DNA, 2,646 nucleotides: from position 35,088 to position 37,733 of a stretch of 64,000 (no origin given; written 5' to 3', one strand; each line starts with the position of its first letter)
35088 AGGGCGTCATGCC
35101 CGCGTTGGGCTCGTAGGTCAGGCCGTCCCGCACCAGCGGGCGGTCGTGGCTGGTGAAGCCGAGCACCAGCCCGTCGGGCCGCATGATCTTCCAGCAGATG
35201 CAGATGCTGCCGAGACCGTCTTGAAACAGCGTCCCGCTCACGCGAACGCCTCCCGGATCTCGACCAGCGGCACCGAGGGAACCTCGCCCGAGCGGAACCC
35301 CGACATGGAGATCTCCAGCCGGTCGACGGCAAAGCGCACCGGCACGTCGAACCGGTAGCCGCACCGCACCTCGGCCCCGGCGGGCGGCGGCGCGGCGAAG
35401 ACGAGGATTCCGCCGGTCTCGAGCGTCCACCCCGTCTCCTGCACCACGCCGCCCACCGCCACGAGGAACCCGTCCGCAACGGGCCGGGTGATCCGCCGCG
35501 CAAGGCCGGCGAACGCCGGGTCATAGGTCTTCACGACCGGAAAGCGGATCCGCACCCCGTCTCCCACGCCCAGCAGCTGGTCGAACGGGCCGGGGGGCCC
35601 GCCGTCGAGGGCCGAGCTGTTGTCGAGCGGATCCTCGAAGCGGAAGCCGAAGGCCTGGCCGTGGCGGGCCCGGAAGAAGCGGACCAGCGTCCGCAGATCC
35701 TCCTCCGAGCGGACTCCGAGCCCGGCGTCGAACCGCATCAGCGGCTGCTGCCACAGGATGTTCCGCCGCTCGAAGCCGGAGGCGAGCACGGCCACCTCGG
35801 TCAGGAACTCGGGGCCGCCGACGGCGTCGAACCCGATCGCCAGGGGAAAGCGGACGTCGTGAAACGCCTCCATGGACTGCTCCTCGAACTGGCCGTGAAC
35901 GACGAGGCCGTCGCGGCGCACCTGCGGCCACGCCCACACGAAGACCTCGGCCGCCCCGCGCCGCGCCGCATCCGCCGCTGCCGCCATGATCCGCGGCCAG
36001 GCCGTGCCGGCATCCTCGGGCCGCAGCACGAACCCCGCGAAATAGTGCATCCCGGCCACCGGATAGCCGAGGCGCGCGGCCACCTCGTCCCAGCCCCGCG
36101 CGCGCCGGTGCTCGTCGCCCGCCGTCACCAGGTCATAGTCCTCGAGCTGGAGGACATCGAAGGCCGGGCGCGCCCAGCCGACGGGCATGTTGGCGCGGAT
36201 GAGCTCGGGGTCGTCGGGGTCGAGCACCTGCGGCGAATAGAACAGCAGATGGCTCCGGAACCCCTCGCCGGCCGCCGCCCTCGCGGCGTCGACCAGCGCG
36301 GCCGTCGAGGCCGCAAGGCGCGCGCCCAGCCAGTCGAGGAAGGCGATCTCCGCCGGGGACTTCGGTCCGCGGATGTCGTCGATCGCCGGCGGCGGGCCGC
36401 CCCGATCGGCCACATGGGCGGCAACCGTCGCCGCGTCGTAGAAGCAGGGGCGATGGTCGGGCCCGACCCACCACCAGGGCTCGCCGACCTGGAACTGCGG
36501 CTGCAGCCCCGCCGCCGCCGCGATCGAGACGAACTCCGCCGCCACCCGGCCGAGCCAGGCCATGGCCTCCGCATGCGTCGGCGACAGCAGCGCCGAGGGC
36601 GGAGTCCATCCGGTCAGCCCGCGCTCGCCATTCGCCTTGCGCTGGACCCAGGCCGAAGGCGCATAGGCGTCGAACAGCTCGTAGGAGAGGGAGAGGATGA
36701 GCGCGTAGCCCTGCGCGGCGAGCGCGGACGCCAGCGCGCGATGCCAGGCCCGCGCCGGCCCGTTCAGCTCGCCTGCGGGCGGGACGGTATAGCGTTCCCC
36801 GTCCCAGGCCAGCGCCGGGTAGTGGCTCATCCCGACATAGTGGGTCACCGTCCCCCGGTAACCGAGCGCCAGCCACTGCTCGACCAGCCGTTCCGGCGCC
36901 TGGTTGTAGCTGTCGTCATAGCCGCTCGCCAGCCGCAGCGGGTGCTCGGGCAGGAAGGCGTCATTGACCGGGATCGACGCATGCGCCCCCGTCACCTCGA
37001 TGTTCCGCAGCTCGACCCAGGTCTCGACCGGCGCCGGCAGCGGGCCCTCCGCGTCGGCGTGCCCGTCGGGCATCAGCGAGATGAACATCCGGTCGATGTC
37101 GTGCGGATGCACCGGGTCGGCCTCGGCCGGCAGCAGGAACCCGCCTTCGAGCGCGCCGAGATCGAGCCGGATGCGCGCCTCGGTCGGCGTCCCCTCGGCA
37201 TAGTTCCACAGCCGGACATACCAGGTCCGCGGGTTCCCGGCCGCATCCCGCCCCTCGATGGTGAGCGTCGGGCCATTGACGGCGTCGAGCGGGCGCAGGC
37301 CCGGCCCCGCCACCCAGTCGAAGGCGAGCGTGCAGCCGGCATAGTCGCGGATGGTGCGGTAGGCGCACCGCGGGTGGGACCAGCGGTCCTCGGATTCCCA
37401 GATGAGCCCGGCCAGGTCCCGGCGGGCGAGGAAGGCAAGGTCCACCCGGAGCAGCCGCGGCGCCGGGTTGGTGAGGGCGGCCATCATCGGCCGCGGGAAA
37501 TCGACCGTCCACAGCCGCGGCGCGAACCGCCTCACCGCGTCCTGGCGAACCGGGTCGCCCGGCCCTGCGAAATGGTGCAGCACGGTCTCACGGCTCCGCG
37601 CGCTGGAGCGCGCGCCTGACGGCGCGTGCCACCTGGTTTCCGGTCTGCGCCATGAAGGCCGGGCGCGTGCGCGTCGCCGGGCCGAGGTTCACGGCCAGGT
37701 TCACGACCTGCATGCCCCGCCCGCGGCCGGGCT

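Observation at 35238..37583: Distal tail protein g12 fused in frame to a 570-aa unknown module, with an SD-preceded internal start (nested long and short isoforms?)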

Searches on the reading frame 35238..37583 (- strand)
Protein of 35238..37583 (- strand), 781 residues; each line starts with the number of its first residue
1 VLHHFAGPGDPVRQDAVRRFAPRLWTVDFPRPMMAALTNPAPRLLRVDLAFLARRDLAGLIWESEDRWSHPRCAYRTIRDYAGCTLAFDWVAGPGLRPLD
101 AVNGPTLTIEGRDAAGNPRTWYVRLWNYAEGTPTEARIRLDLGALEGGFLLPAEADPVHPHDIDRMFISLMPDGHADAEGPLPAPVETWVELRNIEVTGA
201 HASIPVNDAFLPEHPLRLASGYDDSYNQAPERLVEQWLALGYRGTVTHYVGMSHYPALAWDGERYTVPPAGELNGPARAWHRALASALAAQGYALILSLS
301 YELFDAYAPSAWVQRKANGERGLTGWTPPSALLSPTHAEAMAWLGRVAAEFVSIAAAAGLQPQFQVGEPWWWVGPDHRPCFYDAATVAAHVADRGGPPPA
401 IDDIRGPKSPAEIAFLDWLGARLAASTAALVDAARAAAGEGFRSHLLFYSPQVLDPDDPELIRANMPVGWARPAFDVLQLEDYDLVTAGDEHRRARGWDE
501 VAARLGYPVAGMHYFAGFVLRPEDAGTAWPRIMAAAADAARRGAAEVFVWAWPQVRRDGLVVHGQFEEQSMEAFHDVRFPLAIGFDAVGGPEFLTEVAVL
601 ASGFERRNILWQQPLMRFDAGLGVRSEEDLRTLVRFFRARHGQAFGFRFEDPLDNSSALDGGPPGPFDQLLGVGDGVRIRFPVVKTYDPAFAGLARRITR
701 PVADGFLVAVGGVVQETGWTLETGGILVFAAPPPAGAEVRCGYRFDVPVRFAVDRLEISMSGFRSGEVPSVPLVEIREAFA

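Call 3: search_protein_families(library=pfam, proteins=[window:35238-37583:-], max_evalue=0.01)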
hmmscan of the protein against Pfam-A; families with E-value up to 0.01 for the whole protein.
window:35238-37583:- (781 aa): 3 families
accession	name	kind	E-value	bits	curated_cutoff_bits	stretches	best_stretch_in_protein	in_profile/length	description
PF23845.1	TIM-barrel_NCTSP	-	3.2e-144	480.7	27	1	212-559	1-347/348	Non-contractile tail sheath protein TIM barrel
PF23844.1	NCTSP_N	-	2.3e-82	275.3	27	1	17-204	1-188/191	Non-contractile tail sheath N-terminal domain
PF09343.15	DUF2460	-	2.8e-71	239.7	30.4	1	575-777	1-205/205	Conserved hypothetical protein 2217 (DUF2460)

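Call 4: search_protein_families(library=ncbifam, proteins=[window:35238-37583:-], max_evalue=0.01)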
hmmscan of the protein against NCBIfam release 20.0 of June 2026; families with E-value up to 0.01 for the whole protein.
window:35238-37583:- (781 aa): 1 family
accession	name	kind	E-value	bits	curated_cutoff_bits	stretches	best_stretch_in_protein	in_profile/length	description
TIGR02217.1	chp_TIGR02217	subfamily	8.1e-61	205.2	136.65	1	573-777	1-209/210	phage distal tail protein, Rcc01695 family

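Call 6: search_solved_structures(query=window:35238-37583:-, max_evalue=0.01, show_alignments=2)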
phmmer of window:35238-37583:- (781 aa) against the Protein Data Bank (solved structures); distinct sequences matched with E-value up to 0.01: 4.
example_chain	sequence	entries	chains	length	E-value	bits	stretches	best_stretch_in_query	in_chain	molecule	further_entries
9lc0_M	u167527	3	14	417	2.3e-50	174.8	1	272-561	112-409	Gp64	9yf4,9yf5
6tba_6B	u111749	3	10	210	7.6e-48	166.5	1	573-777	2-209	Uncharacterized protein | Distal tail protein Rcc01695 | Putative gene transfer agent protein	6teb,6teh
8gtc_G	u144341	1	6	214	1.8e-35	125.5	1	574-777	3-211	Distal tail protein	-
9lc0_I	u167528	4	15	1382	3e-12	48.7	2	216-255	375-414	Non-contractile tail sheath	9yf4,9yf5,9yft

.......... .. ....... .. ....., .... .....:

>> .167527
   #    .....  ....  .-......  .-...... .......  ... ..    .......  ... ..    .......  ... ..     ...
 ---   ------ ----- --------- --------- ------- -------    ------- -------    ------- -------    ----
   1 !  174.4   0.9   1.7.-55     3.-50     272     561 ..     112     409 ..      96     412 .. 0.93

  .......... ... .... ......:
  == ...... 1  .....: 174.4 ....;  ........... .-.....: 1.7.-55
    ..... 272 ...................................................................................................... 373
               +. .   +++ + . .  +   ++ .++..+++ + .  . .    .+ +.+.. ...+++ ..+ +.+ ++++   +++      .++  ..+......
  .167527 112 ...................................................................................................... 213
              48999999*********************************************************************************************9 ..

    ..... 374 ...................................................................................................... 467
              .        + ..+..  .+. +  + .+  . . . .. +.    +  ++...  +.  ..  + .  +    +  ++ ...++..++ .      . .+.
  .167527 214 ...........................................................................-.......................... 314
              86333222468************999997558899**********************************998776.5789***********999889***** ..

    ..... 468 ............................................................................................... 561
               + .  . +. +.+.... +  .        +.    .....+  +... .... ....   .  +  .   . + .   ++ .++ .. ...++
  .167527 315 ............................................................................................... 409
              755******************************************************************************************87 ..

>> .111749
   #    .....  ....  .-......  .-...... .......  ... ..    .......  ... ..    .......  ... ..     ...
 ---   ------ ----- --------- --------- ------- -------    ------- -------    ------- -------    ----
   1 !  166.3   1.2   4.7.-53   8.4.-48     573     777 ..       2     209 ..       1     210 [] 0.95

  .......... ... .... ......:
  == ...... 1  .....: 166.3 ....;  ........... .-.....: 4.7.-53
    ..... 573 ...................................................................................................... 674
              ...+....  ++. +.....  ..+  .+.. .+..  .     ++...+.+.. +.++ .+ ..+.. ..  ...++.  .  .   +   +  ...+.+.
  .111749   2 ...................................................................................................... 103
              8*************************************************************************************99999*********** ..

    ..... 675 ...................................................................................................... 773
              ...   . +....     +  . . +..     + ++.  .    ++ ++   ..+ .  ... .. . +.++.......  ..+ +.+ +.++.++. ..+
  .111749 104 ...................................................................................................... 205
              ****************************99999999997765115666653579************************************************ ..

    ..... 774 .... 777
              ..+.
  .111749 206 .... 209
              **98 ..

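Call 9: find_homologous_proteins(query=window:35238-37583:-, max_evalue=1e-10)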
Query window:35238-37583:- (781 aa): 4900 proteins with E <= 1e-10 among 8000 candidates; the best 120 are listed.
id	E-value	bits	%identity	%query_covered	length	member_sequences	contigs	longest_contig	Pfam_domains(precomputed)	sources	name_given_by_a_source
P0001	0.0e+0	1805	100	100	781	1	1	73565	PF23845.2,PF23844.2,PF09343.16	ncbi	-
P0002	0.0e+0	1488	83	100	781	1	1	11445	PF23845.2,PF23844.2,PF09343.16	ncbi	ncbi:phage distal tail protein, Rcc01695 family [Thermaurantiacus sp.]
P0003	0.0e+0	1485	83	99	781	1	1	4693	PF23845.2,PF23844.2,PF09343.16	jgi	jgi:uncharacterized protein (TIGR02217 family)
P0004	0.0e+0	1462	81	100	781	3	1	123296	PF23845.2,PF23844.2,PF09343.16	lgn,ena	-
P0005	0.0e+0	1393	77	100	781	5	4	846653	PF23845.2,PF23844.2,PF09343.16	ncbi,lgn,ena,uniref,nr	ncbi:DUF2460 domain-containing protein [Thermaurantiacus tibetensis]|uniref:DUF2460 domain-containin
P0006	0.0e+0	1183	81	82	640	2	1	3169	PF23845.2,PF23844.2,PF09343.16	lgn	-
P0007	0.0e+0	1106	65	100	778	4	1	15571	PF23845.2,PF23844.2,PF09343.16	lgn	-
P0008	0.0e+0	1096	63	100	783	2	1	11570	PF23845.2,PF23844.2,PF09343.16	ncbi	ncbi:MAG: DUF2460 domain-containing protein [Sphingomonadaceae bacterium]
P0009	0.0e+0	1081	65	98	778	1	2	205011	PF23845.2,PF23844.2,PF09343.16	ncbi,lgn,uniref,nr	ncbi:MAG: DUF2460 domain-containing protein [Sphingomonadaceae bacterium]|uniref:DUF2460 domain-cont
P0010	0.0e+0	1077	62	99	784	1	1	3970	PF23845.2,PF23844.2,PF09343.16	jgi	jgi:uncharacterized protein (TIGR02217 family)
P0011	0.0e+0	1070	65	100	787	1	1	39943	PF23845.2,PF23844.2,PF09343.16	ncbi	-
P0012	0.0e+0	1065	63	100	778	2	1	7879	PF23845.2,PF23844.2,PF09343.16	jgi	jgi:uncharacterized protein (TIGR02217 family)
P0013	0.0e+0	1053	62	100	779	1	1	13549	PF23845.2,PF23844.2,PF09343.16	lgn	-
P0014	0.0e+0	1046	62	100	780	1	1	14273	PF23845.2,PF23844.2,PF09343.16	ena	-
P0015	0.0e+0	1042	60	100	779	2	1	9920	PF23845.2,PF23844.2,PF09343.16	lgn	-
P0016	0.0e+0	1035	62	100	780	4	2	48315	PF23845.2,PF23844.2,PF09343.16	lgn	-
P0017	0.0e+0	1024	61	100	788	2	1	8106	PF23845.2,PF23844.2,PF09343.16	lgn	-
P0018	0.0e+0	1018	63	100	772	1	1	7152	PF23845.2,PF23844.2,PF09343.16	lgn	-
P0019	0.0e+0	1018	61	99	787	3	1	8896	PF23845.2,PF23844.2,PF09343.16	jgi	jgi:uncharacterized protein (TIGR02217 family)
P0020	0.0e+0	1017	61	100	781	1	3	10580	PF23845.2,PF23844.2,PF09343.16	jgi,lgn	jgi:uncharacterized protein (TIGR02217 family)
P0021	0.0e+0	1012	63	100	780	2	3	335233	PF23845.2,PF23844.2,PF09343.16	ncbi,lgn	-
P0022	1.9e-298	1010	62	99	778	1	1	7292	PF23845.2,PF23844.2,PF09343.16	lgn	-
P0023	3.0e-298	1010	62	99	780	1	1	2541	PF23845.2,PF23844.2,PF09343.16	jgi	jgi:uncharacterized protein (TIGR02217 family)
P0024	3.3e-298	1010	62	100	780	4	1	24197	PF23845.2,PF23844.2,PF09343.16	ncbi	-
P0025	1.5e-297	1007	62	100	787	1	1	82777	PF23845.2,PF23844.2,PF09343.16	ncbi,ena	-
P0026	2.5e-297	1007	59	100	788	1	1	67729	PF23845.2,PF23844.2,PF09343.16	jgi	jgi:uncharacterized protein (TIGR02217 family)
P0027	4.0e-297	1006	61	99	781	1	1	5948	PF23845.2,PF23844.2,PF09343.16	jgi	jgi:uncharacterized protein (TIGR02217 family)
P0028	2.9e-296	1003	61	100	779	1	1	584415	PF23845.2,PF23844.2,PF09343.16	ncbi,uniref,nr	ncbi:DUF2460 domain-containing protein [Sandaracinobacter sp. RS1-74]|uniref:DUF2460 domain-containi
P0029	7.6e-295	998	61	99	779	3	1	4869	PF23845.2,PF23844.2,PF09343.16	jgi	jgi:uncharacterized protein (TIGR02217 family)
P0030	8.7e-295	998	61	100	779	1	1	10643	PF23845.2,PF23844.2,PF09343.16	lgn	-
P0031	2.1e-294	997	62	100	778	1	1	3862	PF23845.2,PF23844.2,PF09343.16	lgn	-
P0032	1.6e-293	994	62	99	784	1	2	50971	PF23845.2,PF23844.2,PF09343.16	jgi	jgi:uncharacterized protein (TIGR02217 family)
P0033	1.6e-292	991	59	100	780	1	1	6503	PF23845.2,PF23844.2,PF09343.16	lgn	-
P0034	2.5e-292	990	60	99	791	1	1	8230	PF23845.2,PF23844.2,PF09343.16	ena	-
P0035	1.2e-291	988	60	100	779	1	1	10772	PF23845.2,PF23844.2,PF09343.16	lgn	-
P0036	5.0e-291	986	60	99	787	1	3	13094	PF23845.2,PF23844.2,PF09343.16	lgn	-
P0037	9.3e-291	985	61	100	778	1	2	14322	PF23845.2,PF23844.2,PF09343.16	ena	-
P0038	1.6e-290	984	62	98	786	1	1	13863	PF23845.2,PF23844.2,PF09343.16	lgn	-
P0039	2.3e-290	984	61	100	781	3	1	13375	PF23845.2,PF23844.2,PF09343.16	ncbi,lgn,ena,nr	ncbi:MAG: DUF2460 domain-containing protein [Sandarakinorhabdus sp.]|nr:DUF2460 domain-containing pr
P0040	7.6e-290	982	59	100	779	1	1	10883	PF23845.2,PF23844.2,PF09343.16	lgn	-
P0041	9.3e-290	982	59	100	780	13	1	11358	PF23845.2,PF23844.2,PF09343.16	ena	-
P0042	9.6e-290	982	62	98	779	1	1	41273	PF23845.2,PF23844.2,PF09343.16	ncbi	ncbi:MAG: TIGR02217 family protein [Sphingomonadaceae bacterium]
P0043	1.1e-289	981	60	100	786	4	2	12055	PF23845.2,PF23844.2,PF09343.16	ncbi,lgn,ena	-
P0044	1.7e-289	981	60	100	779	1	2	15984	PF23845.2,PF23844.2,PF09343.16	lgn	-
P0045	2.7e-289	980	59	100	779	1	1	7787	PF23845.2,PF23844.2,PF09343.16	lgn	-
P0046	3.9e-289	980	61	100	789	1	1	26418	PF23845.2,PF23844.2,PF09343.16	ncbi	-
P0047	1.5e-288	978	60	99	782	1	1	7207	PF23845.2,PF23844.2,PF09343.16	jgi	jgi:uncharacterized protein (TIGR02217 family)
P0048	9.7e-288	975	60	100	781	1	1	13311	PF23845.2,PF23844.2,PF09343.16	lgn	-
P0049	1.1e-287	975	59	100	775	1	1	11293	PF23845.2,PF23844.2,PF09343.16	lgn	-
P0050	1.1e-287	975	59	100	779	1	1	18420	PF23845.2,PF23844.2,PF09343.16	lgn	-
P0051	1.9e-287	974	61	98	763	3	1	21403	PF23845.2,PF23844.2,PF09343.16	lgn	-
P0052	2.6e-287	974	59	100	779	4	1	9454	PF23845.2,PF23844.2,PF09343.16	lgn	-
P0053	3.1e-287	973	59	98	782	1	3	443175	PF23845.2,PF23844.2,PF09343.16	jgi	jgi:uncharacterized protein (TIGR02217 family)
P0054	3.4e-287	973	62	100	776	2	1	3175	PF23845.2,PF23844.2,PF09343.16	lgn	-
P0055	4.4e-287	973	60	100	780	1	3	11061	PF23845.2,PF23844.2,PF09343.16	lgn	-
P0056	5.4e-287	972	60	100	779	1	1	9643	PF23845.2,PF23844.2,PF09343.16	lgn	-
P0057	1.0e-286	972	60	99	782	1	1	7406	PF23845.2,PF23844.2,PF09343.16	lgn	-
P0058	1.1e-286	971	60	100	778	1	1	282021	PF23845.2,PF23844.2,PF09343.16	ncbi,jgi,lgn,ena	ncbi:MAG: DUF2460 domain-containing protein [Sphingomonadaceae bacterium]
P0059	1.7e-286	971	58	99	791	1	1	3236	PF23845.2,PF23844.2,PF09343.16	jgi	jgi:uncharacterized protein (TIGR02217 family)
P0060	3.4e-286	970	60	100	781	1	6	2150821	PF23845.2,PF23844.2,PF09343.16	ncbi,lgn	-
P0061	5.4e-286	969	60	100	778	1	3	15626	PF23845.2,PF23844.2,PF09343.16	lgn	-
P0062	5.4e-286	969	59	99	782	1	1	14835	PF23845.2,PF23844.2,PF09343.16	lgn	-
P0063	1.8e-285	967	60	100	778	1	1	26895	PF23845.2,PF23844.2,PF09343.16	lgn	-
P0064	8.8e-285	965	58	99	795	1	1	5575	PF23845.2,PF23844.2,PF09343.16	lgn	-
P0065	1.3e-284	965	58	100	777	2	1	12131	PF23845.2,PF23844.2,PF09343.16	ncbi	-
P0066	1.3e-284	965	59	99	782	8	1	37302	PF23845.2,PF23844.2,PF09343.16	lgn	-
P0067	7.1e-284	962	59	99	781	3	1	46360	PF23845.2,PF23844.2,PF09343.16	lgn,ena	-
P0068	4.6e-283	959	58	100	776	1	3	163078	PF23845.2,PF23844.2,PF09343.16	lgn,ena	-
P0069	2.2e-282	957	58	99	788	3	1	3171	PF23845.2,PF23844.2,PF09343.16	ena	-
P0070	3.9e-282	956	59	99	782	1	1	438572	PF23845.2,PF23844.2,PF09343.16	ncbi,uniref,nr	ncbi:TIGR02217 family protein [Sandaracinobacter neustonicus]|uniref:TIGR02217 family protein n=1 Ta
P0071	1.3e-281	955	59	98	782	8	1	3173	PF23845.2,PF23844.2,PF09343.16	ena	-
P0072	2.3e-281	954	59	99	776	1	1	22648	PF23845.2,PF23844.2,PF09343.16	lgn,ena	-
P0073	5.4e-281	953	58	99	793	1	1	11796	PF23845.2,PF23844.2,PF09343.16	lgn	-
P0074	7.9e-281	952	58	100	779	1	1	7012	PF23845.2,PF23844.2,PF09343.16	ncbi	-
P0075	7.8e-280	949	59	99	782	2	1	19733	PF23845.2,PF23844.2,PF09343.16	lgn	-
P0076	1.2e-279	948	59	100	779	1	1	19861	PF23845.2,PF23844.2,PF09343.16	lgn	-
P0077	4.6e-279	946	58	100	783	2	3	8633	PF23845.2,PF23844.2,PF09343.16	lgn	-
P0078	5.7e-279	946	61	98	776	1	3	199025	PF23845.2,PF23844.2,PF09343.16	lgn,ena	-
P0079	2.1e-278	944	58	99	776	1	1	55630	PF23845.2,PF23844.2,PF09343.16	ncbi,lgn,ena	-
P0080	1.7e-277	941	57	100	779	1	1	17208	PF23845.2,PF23844.2,PF09343.16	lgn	-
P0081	2.3e-277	941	57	100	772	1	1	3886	PF23845.2,PF23844.2,PF09343.16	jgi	jgi:uncharacterized protein (TIGR02217 family)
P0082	6.7e-277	939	60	96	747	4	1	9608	PF23845.2,PF23844.2,PF09343.16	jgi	jgi:uncharacterized protein (TIGR02217 family)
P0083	2.7e-276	937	58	99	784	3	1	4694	PF23845.2,PF23844.2,PF09343.16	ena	-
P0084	2.9e-276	937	58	99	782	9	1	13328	PF23845.2,PF23844.2,PF09343.16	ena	-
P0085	6.0e-276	936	59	98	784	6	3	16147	PF23845.2,PF23844.2,PF09343.16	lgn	-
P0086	9.8e-276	935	58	100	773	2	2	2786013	PF23845.2,PF23844.2,PF09343.16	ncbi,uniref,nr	ncbi:DUF2460 domain-containing protein [Polymorphobacter fuscus]|uniref:TIGR02217 family protein n=1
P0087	1.2e-275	935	59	99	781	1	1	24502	PF23845.2,PF23844.2,PF09343.16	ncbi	-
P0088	2.1e-275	934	58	99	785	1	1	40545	PF23845.2,PF23844.2,PF09343.16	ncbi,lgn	-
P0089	2.1e-275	934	57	100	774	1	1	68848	PF23845.2,PF23844.2,PF09343.16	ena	-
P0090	3.7e-275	933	57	99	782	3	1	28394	PF23845.2,PF23844.2,PF09343.16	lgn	-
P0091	4.2e-275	933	58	99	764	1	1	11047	PF23845.2,PF23844.2,PF09343.16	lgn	-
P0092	1.3e-274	932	56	100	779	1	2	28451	PF23845.2,PF23844.2,PF09343.16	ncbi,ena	-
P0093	1.4e-274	931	57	100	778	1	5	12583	PF23845.2,PF23844.2,PF09343.16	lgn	-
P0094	2.0e-274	931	58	99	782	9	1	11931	PF23845.2,PF23844.2,PF09343.16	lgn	-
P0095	2.2e-274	931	58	98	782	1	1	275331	PF23845.2,PF23844.2,PF09343.16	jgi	jgi:uncharacterized protein (TIGR02217 family)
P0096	4.7e-274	930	58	99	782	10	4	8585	PF23845.2,PF23844.2,PF09343.16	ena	-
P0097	5.6e-274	929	57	100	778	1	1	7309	PF23845.2,PF23844.2,PF09343.16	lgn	-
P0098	9.2e-274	929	58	99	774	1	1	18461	PF23845.2,PF23844.2,PF09343.16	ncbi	-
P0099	1.1e-273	928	57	100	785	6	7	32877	PF23845.2,PF23844.2,PF09343.16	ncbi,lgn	-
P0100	1.7e-273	928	57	99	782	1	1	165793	PF23845.2,PF23844.2,PF09343.16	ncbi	-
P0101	1.9e-273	928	58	99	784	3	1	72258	PF23845.2,PF23844.2,PF09343.16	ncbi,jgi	jgi:uncharacterized protein (TIGR02217 family)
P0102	2.6e-273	927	57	100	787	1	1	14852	PF23845.2,PF23844.2,PF09343.16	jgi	jgi:uncharacterized protein (TIGR02217 family)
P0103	2.8e-273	927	56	100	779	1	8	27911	PF23845.2,PF23844.2,PF09343.16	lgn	-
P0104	6.7e-273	926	59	100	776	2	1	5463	PF23845.2,PF23844.2,PF09343.16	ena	-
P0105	7.7e-273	926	57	100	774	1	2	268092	PF23845.2,PF23844.2,PF09343.16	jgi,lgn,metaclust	metaclust:\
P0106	8.4e-273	926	58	100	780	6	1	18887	PF23845.2,PF23844.2,PF09343.16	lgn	-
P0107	4.0e-272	923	58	96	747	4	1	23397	PF23845.2,PF23844.2,PF09343.16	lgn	-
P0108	4.2e-272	923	58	98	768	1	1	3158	PF23845.2,PF23844.2,PF09343.16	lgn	-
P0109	7.9e-272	922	56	100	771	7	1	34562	PF23845.2,PF23844.2,PF09343.16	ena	-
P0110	1.0e-271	922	57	100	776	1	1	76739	PF23845.2,PF23844.2,PF09343.16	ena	-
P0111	2.0e-271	921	58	98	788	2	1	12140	PF23845.2,PF23844.2,PF09343.16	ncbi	-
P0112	3.3e-271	920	57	100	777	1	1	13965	PF23845.2,PF23844.2,PF09343.16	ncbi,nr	ncbi:MAG: DUF2460 domain-containing protein [Sphingomonadaceae bacterium]|nr:DUF2460 domain-containi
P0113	4.4e-271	920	59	100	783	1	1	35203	PF23845.2,PF23844.2,PF09343.16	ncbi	-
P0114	5.3e-271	920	56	100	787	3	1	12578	PF23845.2,PF23844.2,PF09343.16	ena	-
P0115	9.0e-271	919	58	100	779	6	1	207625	PF23845.2,PF23844.2,PF09343.16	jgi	jgi:uncharacterized protein (TIGR02217 family)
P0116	1.1e-270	919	57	100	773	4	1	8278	PF23845.2,PF23844.2,PF09343.16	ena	-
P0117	2.1e-270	918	57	99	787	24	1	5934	PF23845.2,PF23844.2,PF09343.16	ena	-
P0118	2.7e-270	917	59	96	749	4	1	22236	PF23845.2,PF23844.2,PF09343.16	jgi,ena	-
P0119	3.7e-270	917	56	100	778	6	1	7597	PF23845.2,PF23844.2,PF09343.16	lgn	-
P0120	5.0e-270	916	57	100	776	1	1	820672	PF23845.2,PF23844.2,PF09343.16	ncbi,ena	-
